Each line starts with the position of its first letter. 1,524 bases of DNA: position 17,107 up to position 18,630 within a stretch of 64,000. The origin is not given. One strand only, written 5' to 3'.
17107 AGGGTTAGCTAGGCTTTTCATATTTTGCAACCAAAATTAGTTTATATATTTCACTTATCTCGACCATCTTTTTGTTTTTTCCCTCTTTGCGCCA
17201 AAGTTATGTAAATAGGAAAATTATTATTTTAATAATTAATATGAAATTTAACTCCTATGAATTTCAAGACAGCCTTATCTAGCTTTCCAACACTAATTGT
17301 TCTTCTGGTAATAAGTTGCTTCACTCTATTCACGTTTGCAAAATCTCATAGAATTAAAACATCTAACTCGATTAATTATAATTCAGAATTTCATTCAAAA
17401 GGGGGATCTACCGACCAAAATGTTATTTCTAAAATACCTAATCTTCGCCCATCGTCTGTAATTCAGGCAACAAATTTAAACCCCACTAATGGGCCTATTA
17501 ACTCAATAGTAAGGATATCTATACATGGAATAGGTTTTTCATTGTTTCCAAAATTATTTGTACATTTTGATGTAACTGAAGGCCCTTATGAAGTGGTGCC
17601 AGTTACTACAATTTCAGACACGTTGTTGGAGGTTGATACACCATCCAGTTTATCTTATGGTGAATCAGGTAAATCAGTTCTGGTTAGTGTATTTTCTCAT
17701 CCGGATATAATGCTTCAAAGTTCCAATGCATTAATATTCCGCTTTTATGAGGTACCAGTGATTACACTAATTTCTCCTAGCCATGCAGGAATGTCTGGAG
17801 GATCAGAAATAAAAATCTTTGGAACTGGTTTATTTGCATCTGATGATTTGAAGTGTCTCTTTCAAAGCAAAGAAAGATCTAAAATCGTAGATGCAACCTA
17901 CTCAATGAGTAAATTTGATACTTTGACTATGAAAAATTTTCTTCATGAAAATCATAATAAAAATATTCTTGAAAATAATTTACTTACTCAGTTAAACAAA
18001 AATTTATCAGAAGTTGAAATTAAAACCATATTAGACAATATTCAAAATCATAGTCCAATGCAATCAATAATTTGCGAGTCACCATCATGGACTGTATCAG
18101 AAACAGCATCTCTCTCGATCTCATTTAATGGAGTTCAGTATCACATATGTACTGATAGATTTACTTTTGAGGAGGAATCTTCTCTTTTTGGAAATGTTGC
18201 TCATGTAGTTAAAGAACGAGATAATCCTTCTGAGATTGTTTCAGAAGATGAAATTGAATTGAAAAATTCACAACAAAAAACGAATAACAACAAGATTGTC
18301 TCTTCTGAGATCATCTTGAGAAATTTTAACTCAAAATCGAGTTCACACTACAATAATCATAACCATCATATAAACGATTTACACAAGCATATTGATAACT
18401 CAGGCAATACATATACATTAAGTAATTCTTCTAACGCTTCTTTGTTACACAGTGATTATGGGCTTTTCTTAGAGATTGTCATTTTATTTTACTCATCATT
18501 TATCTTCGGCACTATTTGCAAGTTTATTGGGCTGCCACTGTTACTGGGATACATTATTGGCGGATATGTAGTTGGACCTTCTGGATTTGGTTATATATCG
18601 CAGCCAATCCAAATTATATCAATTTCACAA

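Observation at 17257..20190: Unusual fusion: extracellular IPT/TIG-like Ig domains fused to a KefB/KEA-type (CPA2) cation:proton antiporter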

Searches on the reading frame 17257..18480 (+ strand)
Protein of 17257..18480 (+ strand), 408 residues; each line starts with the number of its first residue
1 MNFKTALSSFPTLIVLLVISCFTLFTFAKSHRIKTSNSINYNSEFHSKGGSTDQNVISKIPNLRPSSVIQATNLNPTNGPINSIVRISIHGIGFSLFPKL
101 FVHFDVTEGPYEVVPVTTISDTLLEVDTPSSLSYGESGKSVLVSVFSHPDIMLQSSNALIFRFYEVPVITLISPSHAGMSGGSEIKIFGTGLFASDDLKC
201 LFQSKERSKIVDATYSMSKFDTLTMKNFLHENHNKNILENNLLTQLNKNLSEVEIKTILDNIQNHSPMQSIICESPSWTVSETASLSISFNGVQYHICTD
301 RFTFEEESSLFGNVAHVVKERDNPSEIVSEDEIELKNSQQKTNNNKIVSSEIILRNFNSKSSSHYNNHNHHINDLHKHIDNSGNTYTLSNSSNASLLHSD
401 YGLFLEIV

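Call 3: search_protein_families(library=pfam, proteins=[window:17257-18480:+], max_evalue=1)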
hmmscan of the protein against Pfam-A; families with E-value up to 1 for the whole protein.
window:17257-18480:+ (408 aa): 2 families
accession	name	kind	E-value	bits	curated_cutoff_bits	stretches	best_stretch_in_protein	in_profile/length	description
PF01833.30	TIG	-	5.2e-10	39.6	20.9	2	167-206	1-41/84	IPT/TIG domain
PF13642.11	DUF4144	-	0.042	14.9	27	0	366-395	25-54/100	protein structure with unknown function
